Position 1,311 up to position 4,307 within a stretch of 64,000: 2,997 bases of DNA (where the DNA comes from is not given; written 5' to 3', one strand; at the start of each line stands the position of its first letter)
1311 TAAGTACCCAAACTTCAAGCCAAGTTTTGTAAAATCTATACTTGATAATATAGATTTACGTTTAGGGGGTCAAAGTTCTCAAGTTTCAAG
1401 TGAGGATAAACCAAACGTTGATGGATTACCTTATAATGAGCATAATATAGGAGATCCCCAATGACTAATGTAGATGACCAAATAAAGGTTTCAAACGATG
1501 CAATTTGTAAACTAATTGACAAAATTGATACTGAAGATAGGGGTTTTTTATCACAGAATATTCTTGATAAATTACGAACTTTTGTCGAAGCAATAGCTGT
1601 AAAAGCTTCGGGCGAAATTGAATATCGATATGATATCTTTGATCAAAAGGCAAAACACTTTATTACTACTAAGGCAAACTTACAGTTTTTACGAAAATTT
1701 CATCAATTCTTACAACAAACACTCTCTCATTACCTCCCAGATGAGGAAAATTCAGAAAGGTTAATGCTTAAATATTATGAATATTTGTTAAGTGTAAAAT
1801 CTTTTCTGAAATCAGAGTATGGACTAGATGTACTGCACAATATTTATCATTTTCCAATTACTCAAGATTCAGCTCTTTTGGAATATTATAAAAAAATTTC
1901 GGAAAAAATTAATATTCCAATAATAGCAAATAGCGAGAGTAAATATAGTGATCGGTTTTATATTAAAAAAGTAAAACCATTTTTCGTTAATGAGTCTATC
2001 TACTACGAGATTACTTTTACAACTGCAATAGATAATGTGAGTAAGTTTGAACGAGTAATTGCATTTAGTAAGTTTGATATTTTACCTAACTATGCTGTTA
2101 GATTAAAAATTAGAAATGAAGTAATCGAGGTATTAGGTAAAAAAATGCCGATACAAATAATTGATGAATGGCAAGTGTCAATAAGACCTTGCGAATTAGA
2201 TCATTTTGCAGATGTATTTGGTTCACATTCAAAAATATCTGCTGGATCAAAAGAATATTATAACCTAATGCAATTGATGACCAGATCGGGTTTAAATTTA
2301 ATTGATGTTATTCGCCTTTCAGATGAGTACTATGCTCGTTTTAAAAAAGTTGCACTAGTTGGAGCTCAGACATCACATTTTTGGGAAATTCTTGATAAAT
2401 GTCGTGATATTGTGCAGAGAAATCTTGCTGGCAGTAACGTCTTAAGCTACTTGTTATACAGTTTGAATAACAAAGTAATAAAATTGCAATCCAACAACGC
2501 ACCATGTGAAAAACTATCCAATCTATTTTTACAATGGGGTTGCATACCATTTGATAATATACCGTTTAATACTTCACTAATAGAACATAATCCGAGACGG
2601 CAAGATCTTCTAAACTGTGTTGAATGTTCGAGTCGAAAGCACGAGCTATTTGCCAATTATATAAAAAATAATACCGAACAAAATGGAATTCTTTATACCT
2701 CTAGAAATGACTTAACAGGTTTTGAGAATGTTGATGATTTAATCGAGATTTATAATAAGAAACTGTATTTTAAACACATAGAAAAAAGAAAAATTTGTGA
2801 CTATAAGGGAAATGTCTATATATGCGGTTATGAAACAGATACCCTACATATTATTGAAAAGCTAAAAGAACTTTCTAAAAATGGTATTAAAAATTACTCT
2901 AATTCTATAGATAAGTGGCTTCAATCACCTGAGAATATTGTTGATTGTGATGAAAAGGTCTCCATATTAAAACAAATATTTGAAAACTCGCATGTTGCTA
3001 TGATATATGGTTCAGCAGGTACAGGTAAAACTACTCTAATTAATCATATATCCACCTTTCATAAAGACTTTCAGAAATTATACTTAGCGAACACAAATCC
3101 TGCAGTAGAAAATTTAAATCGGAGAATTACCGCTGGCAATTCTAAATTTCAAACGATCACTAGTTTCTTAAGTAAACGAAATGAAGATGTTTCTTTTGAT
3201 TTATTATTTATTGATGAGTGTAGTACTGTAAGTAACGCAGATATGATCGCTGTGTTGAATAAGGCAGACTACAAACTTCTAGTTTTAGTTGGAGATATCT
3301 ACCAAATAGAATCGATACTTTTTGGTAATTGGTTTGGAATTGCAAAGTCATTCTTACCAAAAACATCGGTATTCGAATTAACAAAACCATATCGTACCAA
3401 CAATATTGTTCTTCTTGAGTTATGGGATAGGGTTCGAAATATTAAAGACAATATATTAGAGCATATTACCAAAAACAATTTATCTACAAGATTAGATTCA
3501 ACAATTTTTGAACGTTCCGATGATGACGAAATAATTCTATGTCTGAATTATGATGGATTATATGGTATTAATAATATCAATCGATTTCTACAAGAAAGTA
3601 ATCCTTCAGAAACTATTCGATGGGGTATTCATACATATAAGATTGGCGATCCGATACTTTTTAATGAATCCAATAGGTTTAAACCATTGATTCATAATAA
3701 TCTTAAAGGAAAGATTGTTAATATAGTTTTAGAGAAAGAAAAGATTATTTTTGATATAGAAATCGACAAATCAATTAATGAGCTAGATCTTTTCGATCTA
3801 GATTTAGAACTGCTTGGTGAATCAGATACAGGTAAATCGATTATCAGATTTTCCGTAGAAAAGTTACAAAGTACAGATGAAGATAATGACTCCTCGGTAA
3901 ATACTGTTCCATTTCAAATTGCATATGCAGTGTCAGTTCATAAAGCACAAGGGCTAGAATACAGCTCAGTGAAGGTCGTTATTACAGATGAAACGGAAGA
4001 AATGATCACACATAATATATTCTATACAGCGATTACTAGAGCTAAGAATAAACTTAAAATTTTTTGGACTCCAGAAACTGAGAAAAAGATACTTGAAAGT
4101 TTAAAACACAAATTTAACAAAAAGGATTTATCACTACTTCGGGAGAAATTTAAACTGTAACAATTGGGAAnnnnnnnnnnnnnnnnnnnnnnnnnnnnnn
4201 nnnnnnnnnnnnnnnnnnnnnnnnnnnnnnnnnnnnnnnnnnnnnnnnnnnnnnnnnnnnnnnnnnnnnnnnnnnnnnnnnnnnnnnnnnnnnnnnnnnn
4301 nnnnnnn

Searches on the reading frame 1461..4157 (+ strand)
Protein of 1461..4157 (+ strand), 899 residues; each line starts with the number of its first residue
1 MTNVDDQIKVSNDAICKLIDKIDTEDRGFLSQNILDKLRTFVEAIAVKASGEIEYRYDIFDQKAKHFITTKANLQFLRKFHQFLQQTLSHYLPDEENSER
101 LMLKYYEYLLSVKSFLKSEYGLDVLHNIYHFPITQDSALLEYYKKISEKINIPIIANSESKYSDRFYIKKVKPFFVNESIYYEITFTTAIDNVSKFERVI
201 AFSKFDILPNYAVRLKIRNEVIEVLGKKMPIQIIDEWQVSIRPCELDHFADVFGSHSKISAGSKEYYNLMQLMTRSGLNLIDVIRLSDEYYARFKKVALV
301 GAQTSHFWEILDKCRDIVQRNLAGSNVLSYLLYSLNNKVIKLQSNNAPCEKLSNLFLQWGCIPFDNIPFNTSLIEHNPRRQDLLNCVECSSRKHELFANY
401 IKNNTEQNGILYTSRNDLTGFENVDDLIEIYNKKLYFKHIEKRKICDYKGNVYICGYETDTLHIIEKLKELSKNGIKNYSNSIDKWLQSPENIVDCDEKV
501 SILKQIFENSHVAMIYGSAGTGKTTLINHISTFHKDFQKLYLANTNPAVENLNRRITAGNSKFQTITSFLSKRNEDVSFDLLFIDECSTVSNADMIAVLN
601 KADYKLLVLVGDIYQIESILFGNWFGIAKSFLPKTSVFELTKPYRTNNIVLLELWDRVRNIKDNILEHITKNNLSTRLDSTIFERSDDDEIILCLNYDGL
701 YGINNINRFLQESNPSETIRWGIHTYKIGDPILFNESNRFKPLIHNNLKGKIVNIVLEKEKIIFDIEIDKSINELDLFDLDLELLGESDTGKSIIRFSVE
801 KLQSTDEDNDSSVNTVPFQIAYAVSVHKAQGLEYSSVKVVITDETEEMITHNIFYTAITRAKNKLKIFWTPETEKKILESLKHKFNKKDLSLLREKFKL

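Call 4: search_protein_families(library=pfam, proteins=[window:1461-4157:+], max_evalue=0.1)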
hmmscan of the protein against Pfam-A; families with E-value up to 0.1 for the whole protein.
window:1461-4157:+ (899 aa): 26 families (the best 25 are shown)
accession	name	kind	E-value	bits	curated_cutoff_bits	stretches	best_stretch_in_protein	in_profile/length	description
PF01443.25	Viral_helicase1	-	8.2e-20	72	21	2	515-619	3-100/228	Viral superfamily 1 RNA helicase core domain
PF13604.12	AAA_30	-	8.6e-16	58.7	27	1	502-658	9-168/191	AAA domain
PF13538.12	UvrD_C_2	-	3.2e-12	46.5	27.4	1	821-865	2-49/52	UvrD-like helicase C-terminal domain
PF13245.12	AAA_19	-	4.6e-12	46.7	25.1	1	509-618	10-131/134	AAA domain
PF13086.12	AAA_11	-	2.1e-07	31.4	27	2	502-560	9-76/257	AAA domain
PF09848.15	SLFN-g3_helicase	-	6.7e-07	29.3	24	1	511-587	2-88/354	Schlafen group 3, DNA/RNA helicase domain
PF03193.22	RsgA_GTPase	-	0.00067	19.9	30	1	465-532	60-128/174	RsgA GTPase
PF01637.24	ATPase_2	-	0.0011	19.2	33.2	1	501-613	9-119/225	ATPase domain predominantly from Archaea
PF20720.3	nSTAND3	-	0.0013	18.8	27.2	1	503-542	10-51/155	Novel STAND NTPase 3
PF12775.13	AAA_7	-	0.002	18.1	25.8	1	501-575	24-91/181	P-loop containing dynein motor region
PF13479.12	AAA_24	-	0.0025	18.1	27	1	512-590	4-76/195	AAA domain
PF03029.23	ATP_bind_1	-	0.0031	17.8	27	1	515-553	1-40/240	Conserved hypothetical ATP binding protein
PF07765.17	KIP1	-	0.0039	17.7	33.9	0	483-541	12-70/74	KIP1-like protein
PF13361.12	UvrD_C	-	0.0041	17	25.6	1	823-870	289-348/350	UvrD-like helicase C-terminal domain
PF13191.12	AAA_16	-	0.0043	18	32.6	1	502-534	15-49/167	AAA ATPase domain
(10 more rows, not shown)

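Call 5: search_protein_families(library=padloc, proteins=[window:1461-4157:+], max_evalue=0.1)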
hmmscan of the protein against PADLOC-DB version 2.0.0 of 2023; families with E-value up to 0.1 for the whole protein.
window:1461-4157:+ (899 aa): 13 families
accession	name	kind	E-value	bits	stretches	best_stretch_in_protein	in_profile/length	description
PDLC05035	PDC-S53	-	0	1283.4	1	1-897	1-894/900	-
PDLC05064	PDC-S68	-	2.5e-24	83.1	2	698-884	961-1116/1273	-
PDLC05065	PDC-S68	-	3e-24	82.9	2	812-872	999-1058/1221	-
PDLC05066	PDC-S68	-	2.2e-23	80.3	2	699-871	871-1048/1202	-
PDLC01734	typeIV_RecD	-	2.1e-17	60.7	2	820-876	669-723/763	RecD_0_IVD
PDLC04476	PDC-M16A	-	9.1e-14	48.8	2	809-874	411-478/691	-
PDLC04475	PDC-M16A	-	1.1e-09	35.4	2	810-873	424-489/721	-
PDLC04173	GajB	-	2.6e-07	28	1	509-569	8-74/471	-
PDLC04474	PDC-M16A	-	1.2e-06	25.3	1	809-873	637-706/917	-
PDLC00112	GajB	-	0.0014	15.4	1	798-851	472-525/581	UrvD helicase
PDLC03920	MkoA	-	0.0014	15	0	478-558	604-683/1112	-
PDLC04140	mad8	-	0.0054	14.3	1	510-531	27-48/314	mads_8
PDLC00149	GajB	-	0.045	10.2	1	801-851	472-521/577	UrvD helicase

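Call 6: search_protein_families(library=ncbifam, proteins=[window:1461-4157:+], max_evalue=0.1)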
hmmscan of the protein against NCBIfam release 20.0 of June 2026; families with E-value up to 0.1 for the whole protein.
window:1461-4157:+ (899 aa): 14 families
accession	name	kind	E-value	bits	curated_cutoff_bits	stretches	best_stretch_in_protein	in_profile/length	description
TIGR01448.2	helicase_RecD2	equivalog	8.1e-32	110.2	500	1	392-878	205-697/713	SF1B family DNA helicase RecD2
TIGR01447.1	recD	equivalog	5e-26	91.4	310.15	3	818-879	523-584/597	exodeoxyribonuclease V subunit alpha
TIGR02768.1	TraA_Ti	equivalog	1e-12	47.2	590.45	2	458-626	327-497/751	Ti-type conjugative transfer relaxase TraA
NF008127.0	PRK10875.1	equivalog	9.4e-12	44.2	671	1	818-870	540-592/619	exodeoxyribonuclease V subunit alpha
NF010464.0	PRK13889.1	subfamily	7.5e-06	24.1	1015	1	494-625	346-482/992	conjugal transfer relaxase TraA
NF010263.0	PRK13709.1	equivalog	0.00013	19.4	2212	1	513-626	988-1113/1752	conjugative transfer relaxase/helicase TraI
NF010402.0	PRK13826.1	subfamily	0.00016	19.7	1317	0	497-625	384-517/1102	Dtr system oriT relaxase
NF040671.1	PLuB_AAA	exception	0.00022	18.7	999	0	505-560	826-884/1256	PLuB system helicase-like protein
NF008355.0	PRK11144.1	equivalog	0.0009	18.3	434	1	507-535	21-49/353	molybdenum ABC transporter ATP-binding protein ModC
TIGR03608.1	L_ocin_972_ABC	subfamily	0.0032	16.9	254.85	1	507-546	21-61/206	putative bacteriocin export ABC transporter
NF041258.1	motor_HelR_2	exception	0.011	13.9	1100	0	802-871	632-704/713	RNA polymerase recycling motor ATPase HelR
TIGR02928.1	TIGR02928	subfamily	0.015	14.1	181.3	1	490-531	14-61/366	orc1/cdc6 family replication initiation protein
TIGR03819.1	heli_sec_ATPase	hypoth_equivalog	0.043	13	373.15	1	498-540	166-208/340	TadA family conjugal transfer-associated ATPase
TIGR02142.1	modC_ABC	equivalog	0.076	12.2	285.05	0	509-535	22-48/353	molybdenum ABC transporter ATP-binding protein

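Call 8: find_encoding_contigs(protein=window:1461-4157:+, flank=10000, max_places=10)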
Protein window:1461-4157:+ (899 aa): 14 contigs read that carry it; 8 places shown.
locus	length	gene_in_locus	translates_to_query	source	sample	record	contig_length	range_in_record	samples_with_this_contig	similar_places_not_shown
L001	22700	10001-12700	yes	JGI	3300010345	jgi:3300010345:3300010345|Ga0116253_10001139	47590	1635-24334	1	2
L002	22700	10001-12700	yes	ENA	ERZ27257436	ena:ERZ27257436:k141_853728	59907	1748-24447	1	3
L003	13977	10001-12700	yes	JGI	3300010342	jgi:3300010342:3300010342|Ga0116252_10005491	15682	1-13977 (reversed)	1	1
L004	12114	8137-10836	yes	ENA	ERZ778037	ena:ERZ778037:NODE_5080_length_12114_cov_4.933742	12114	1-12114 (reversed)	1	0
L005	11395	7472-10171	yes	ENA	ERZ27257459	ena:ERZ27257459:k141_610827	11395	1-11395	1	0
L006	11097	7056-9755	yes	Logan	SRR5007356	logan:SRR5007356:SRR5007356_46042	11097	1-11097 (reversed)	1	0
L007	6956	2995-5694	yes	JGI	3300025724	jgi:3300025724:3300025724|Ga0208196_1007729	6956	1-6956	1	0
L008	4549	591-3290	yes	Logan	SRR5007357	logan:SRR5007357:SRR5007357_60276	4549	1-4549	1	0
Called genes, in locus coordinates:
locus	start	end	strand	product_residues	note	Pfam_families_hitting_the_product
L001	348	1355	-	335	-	PF02661:Fic, PF12802:MarR_2 (weak)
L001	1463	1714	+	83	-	PF11171:DUF2958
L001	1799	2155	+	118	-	-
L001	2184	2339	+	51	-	-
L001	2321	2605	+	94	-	-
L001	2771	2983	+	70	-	PF24250:HVO_2718 (weak), PF13560:HTH_31, PF12844:HTH_19, PF01381:HTH_3, PF13443:HTH_26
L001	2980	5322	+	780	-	PF04313:HSDR_N (faint), PF13588:HSDR_N_2 (weak), PF00270:DEAD, PF04851:ResIII, PF18766:SWI2_SNF2, PF00271:Helicase_C (faint), PF08463:EcoEI_R_C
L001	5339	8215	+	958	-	PF02384:N6_Mtase, PF07669:Eco57I (faint)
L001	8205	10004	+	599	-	PF02463:SMC_N, PF11398:DUF2813 (faint), PF13175:AAA_15, PF13476:AAA_23, PF13304:AAA_21, PF13175:AAA_15, PF20469:OLD-like_TOPRIM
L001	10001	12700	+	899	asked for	PF13086:AAA_11 (faint), PF13245:AAA_19, PF13604:AAA_30, PF01443:Viral_helicase1, PF09848:SLFN-g3_helicase (faint), PF01443:Viral_helicase1 (weak), PF13538:UvrD_C_2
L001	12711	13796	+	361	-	-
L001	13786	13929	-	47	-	-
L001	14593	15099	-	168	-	PF12762:DDE_Tnp_IS1595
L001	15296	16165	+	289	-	PF00398:RrnaAD, PF13649:Methyltransf_25 (weak)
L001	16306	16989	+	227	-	PF00072:Response_reg, PF23198:PDE8A_N (weak), PF00486:Trans_reg_C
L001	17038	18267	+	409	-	PF00672:HAMP (weak), PF00512:HisKA, PF02518:HATPase_c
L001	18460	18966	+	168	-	-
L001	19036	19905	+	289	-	PF00173:Cyt-b5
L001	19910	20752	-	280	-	-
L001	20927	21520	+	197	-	PF00702:Hydrolase, PF13419:HAD_2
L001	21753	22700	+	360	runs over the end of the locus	PF00483:NTP_transferase, PF22640:ManC_GMP_beta-helix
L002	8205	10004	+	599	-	PF02463:SMC_N, PF11398:DUF2813 (faint), PF13175:AAA_15, PF13476:AAA_23, PF13304:AAA_21, PF13175:AAA_15, PF20469:OLD-like_TOPRIM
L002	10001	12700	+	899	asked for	PF13086:AAA_11 (faint), PF13245:AAA_19, PF13604:AAA_30, PF01443:Viral_helicase1, PF09848:SLFN-g3_helicase (faint), PF01443:Viral_helicase1 (weak), PF13538:UvrD_C_2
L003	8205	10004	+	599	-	PF02463:SMC_N, PF11398:DUF2813 (faint), PF13175:AAA_15, PF13476:AAA_23, PF13304:AAA_21, PF13175:AAA_15, PF20469:OLD-like_TOPRIM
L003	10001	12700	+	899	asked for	PF13086:AAA_11 (faint), PF13245:AAA_19, PF13604:AAA_30, PF01443:Viral_helicase1, PF09848:SLFN-g3_helicase (faint), PF01443:Viral_helicase1 (weak), PF13538:UvrD_C_2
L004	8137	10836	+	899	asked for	PF13086:AAA_11 (faint), PF13245:AAA_19, PF13604:AAA_30, PF01443:Viral_helicase1, PF09848:SLFN-g3_helicase (faint), PF01443:Viral_helicase1 (weak), PF13538:UvrD_C_2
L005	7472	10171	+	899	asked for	PF13086:AAA_11 (faint), PF13245:AAA_19, PF13604:AAA_30, PF01443:Viral_helicase1, PF09848:SLFN-g3_helicase (faint), PF01443:Viral_helicase1 (weak), PF13538:UvrD_C_2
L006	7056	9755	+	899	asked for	PF13086:AAA_11 (faint), PF13245:AAA_19, PF13604:AAA_30, PF01443:Viral_helicase1, PF09848:SLFN-g3_helicase (faint), PF01443:Viral_helicase1 (weak), PF13538:UvrD_C_2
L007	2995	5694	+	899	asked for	PF13086:AAA_11 (faint), PF13245:AAA_19, PF13604:AAA_30, PF01443:Viral_helicase1, PF09848:SLFN-g3_helicase (faint), PF01443:Viral_helicase1 (weak), PF13538:UvrD_C_2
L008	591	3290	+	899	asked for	PF13086:AAA_11 (faint), PF13245:AAA_19, PF13604:AAA_30, PF01443:Viral_helicase1, PF09848:SLFN-g3_helicase (faint), PF01443:Viral_helicase1 (weak), PF13538:UvrD_C_2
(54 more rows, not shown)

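Call 10: search_protein_families(library=padloc, proteins=[L001:2771-2980:+, L001:2980-5319:+, L001:5339-8212:+, L001:8205-10001:+], max_evalue=0.001)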
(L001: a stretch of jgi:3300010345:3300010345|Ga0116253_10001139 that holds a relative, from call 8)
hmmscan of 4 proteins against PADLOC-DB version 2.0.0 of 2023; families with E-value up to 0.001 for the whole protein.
L001:2771-2980:+ (70 aa): 21 families
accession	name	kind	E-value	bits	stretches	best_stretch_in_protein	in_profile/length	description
PDLC02926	HTH_VI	-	7.2e-17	59.4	1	4-64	1-60/92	-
PDLC04775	PDC-M69A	-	4.1e-11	41.4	1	1-67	4-69/113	-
PDLC03668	Control_protein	-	1.1e-10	39.9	1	8-60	12-63/79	control protein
PDLC04142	capH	-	1.5e-10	40.1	1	4-67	6-68/103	capH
PDLC03665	Control_protein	-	9.6e-10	36.6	1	5-67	9-71/77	control protein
PDLC03954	RmrA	-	5.8e-08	30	1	6-65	12-70/380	-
PDLC03946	RmrA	-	6e-08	29.8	1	7-60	5-57/357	-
PDLC03947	RmrA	-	8.9e-08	29.3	1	5-66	12-72/383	-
PDLC03951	RmrA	-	1.2e-07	29.1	1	6-68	10-71/400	-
PDLC03949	RmrA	-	4.9e-07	26.9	1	7-60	5-57/363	-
PDLC04760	PDC-M64C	-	5.7e-07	27.8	1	3-67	25-88/93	-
PDLC03952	RmrA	-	2.2e-06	24.8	1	5-59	23-76/395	-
PDLC03944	RmrA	-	2.5e-06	24.8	1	6-58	8-59/384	-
PDLC03953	RmrA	-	3.7e-06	24.4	1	3-59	4-59/373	-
PDLC03945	RmrA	-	1.1e-05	22.8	1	5-60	3-57/394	-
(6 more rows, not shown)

L001:2980-5319:+ (780 aa): 11 families
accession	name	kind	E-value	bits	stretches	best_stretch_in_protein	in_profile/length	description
PDLC03049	REase_I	-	9.2e-64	213.7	1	48-593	57-582/807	Type I restriction enzyme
PDLC03047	REase_I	-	2e-63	212.6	1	7-530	203-704/1107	Type I restriction enzyme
PDLC03042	REase_I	-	9.1e-40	133.9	1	162-547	444-848/1170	Type I restriction enzyme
PDLC03659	mREase_IV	-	2.1e-20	70.3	1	176-547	233-569/945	Type IV methyl-directed restriction enzyme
PDLC02707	PbeA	-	1.4e-19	68.1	1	160-574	250-660/672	PbeA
PDLC02704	PbeA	-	4.2e-14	50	1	162-572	254-671/682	PbeA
PDLC03658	mREase_IV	-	5e-14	49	2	179-329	239-385/953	Type IV methyl-directed restriction enzyme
PDLC03048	REase_I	-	5.8e-13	45.9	1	188-440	275-517/976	Type I restriction enzyme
PDLC03045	REase_I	-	8.4e-09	31.9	1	187-319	289-431/995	Type I restriction enzyme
PDLC02703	PbeA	-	2.1e-08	31.3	1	167-546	251-616/626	PbeA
PDLC04986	PDC-S28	-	5.4e-07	26.3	1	167-287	39-161/831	-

L001:5339-8212:+ (958 aa): 92 families (the best 25 are shown)
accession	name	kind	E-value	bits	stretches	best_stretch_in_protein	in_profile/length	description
PDLC03021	MTase_I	-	8.9e-81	270.1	1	14-502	8-489/491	Type I methyltransferase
PDLC03148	Specificity_I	-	2.2e-72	242.3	2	588-748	32-192/453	Type I specificity subunit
PDLC03026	MTase_I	-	1.4e-42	144.5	1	121-514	84-479/487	Type I methyltransferase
PDLC03100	Specificity_I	-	1.6e-40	137.8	2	674-939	91-372/392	Type I specificity subunit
PDLC03025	MTase_I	-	1e-39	134.7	1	30-517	21-478/569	Type I methyltransferase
PDLC03036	MTase_I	-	3.7e-31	106.2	1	178-410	212-444/635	Type I methyltransferase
PDLC03107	Specificity_I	-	1.9e-28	97.7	1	680-930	94-363/392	Type I specificity subunit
PDLC03129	Specificity_I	-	6.9e-27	92.3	1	643-927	57-364/431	Type I specificity subunit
PDLC04134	mad2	-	1.1e-26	91.7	1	8-439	137-488/492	mads_2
PDLC03072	Specificity_I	-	1.9e-25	87.9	2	789-936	261-410/448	Type I specificity subunit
PDLC03109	Specificity_I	-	1.9e-24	84.2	2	794-930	323-464/591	Type I specificity subunit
PDLC03218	MTase_II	-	6.6e-24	82.4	1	168-436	251-524/532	Type II methyltransferase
PDLC03119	Specificity_I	-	1.6e-22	77.9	2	823-931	254-365/393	Type I specificity subunit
PDLC03200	Specificity_I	-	1.9e-21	74.9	1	619-745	24-149/190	Type I specificity subunit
PDLC03169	Specificity_I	-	2e-21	74.9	2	764-927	216-383/461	Type I specificity subunit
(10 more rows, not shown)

L001:8205-10001:+ (599 aa): 122 families (the best 25 are shown)
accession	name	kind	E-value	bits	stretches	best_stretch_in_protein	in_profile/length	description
PDLC02358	Old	-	2.3e-51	173.3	2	147-514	162-522/578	Old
PDLC02979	AriA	-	5.6e-41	139.6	2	105-310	176-372/373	-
PDLC00067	GajA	-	1.8e-40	137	2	107-567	143-597/604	AAA ATPase domain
PDLC00070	GajA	-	1.5e-38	130.8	2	121-506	147-525/596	AAA ATPase domain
PDLC00062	GajA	-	2.2e-33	113.6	3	125-343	160-375/639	AAA ATPase domain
PDLC00090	GajA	-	3.7e-33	113.1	2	120-440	157-477/659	AAA ATPase domain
PDLC00096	GajA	-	1e-32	111.7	1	1-476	1-492/630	AAA ATPase domain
PDLC00071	GajA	-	4.1e-32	109.7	1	1-479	1-478/588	AAA ATPase domain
PDLC00085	GajA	-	6.5e-31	105.8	2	266-553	268-544/580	AAA ATPase domain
PDLC00077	GajA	-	7.1e-30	102.1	2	125-527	193-586/616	AAA ATPase domain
PDLC00072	GajA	-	6.6e-29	98.8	2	120-519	198-578/709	AAA ATPase domain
PDLC00091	GajA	-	7.2e-29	99.1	1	1-566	1-599/627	AAA ATPase domain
PDLC04168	GajA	-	1e-28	98.4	2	1-110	1-105/570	-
PDLC00069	GajA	-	3.4e-28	96.5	2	161-495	227-556/687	AAA ATPase domain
PDLC00080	GajA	-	1.1e-27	95.1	2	1-322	1-348/622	AAA ATPase domain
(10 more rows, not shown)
